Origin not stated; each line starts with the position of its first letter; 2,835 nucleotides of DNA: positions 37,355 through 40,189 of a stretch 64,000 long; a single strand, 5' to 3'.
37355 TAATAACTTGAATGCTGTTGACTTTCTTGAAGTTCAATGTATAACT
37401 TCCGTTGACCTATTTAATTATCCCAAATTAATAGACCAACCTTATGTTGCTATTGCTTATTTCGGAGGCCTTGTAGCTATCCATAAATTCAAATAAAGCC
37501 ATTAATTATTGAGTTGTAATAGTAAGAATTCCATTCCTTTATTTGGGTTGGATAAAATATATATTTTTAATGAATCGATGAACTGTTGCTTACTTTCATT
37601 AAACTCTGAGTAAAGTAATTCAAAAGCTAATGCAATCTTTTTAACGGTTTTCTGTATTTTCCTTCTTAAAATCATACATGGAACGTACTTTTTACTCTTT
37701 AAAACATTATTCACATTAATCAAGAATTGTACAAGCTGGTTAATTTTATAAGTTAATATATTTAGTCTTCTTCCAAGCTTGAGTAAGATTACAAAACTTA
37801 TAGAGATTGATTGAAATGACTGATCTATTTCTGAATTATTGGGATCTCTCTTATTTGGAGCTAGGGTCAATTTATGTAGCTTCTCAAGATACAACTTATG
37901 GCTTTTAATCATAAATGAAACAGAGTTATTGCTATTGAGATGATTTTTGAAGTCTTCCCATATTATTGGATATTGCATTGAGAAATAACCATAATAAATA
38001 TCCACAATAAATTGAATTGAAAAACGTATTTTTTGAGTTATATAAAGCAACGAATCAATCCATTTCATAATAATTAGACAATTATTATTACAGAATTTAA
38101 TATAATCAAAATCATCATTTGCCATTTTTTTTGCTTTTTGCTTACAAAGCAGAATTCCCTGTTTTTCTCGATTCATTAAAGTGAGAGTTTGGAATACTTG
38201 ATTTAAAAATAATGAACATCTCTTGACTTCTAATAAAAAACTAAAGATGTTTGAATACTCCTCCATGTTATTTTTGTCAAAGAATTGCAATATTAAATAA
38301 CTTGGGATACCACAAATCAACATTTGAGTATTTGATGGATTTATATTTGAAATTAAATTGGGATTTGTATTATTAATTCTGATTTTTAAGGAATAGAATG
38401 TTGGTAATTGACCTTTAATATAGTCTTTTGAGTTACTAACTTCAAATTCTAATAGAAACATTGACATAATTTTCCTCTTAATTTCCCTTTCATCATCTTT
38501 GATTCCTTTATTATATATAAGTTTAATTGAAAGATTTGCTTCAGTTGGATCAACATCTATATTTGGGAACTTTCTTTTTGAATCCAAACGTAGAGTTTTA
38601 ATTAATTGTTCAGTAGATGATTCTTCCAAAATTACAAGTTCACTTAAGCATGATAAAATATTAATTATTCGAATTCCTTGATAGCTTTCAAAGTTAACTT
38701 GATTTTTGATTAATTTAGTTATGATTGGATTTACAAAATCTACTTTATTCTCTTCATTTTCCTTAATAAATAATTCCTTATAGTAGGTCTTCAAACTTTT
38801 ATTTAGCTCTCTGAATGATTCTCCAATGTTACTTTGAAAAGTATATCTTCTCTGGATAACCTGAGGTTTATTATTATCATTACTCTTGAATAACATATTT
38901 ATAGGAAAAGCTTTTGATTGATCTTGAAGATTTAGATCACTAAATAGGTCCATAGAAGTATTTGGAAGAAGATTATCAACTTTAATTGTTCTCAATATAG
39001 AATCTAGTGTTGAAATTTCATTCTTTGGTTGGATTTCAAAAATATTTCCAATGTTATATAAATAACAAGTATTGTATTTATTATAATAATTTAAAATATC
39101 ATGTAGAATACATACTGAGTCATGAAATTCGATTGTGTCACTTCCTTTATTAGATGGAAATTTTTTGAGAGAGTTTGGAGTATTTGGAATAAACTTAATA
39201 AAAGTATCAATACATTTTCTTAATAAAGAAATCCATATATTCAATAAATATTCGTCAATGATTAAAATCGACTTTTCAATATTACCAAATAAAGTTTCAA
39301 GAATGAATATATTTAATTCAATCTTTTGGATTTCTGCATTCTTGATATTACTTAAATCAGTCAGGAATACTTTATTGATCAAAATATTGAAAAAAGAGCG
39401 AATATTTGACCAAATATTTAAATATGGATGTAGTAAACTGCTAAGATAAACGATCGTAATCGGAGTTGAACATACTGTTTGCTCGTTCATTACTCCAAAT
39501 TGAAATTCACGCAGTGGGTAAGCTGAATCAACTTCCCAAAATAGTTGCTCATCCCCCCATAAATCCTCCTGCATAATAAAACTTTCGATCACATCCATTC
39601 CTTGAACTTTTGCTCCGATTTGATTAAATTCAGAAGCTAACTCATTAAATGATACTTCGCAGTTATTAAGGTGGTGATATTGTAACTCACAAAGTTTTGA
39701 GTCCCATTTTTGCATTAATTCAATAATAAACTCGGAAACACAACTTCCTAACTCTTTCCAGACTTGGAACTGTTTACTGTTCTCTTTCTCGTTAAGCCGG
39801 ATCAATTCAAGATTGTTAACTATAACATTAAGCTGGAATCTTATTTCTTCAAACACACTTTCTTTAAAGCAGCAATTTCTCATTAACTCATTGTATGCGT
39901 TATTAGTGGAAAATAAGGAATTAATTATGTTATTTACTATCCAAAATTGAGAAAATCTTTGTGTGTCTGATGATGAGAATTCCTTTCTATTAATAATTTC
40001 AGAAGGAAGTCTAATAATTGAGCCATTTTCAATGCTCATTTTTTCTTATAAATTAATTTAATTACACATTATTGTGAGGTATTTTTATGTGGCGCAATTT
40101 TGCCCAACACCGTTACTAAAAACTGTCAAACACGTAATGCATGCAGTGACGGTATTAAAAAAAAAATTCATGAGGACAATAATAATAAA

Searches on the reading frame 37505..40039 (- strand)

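Call 58: search_protein_families(library=pfam, proteins=[window:37505-40039:-], max_evalue=0.001)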
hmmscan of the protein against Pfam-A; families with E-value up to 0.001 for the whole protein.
window:37505-40039:- (845 aa): 1 family
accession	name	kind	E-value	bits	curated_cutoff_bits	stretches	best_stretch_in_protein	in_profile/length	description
PF04130.18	GCP_C_terminal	-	6.6e-08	32.8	25.8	1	587-844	108-304/309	Gamma tubulin complex component C-terminal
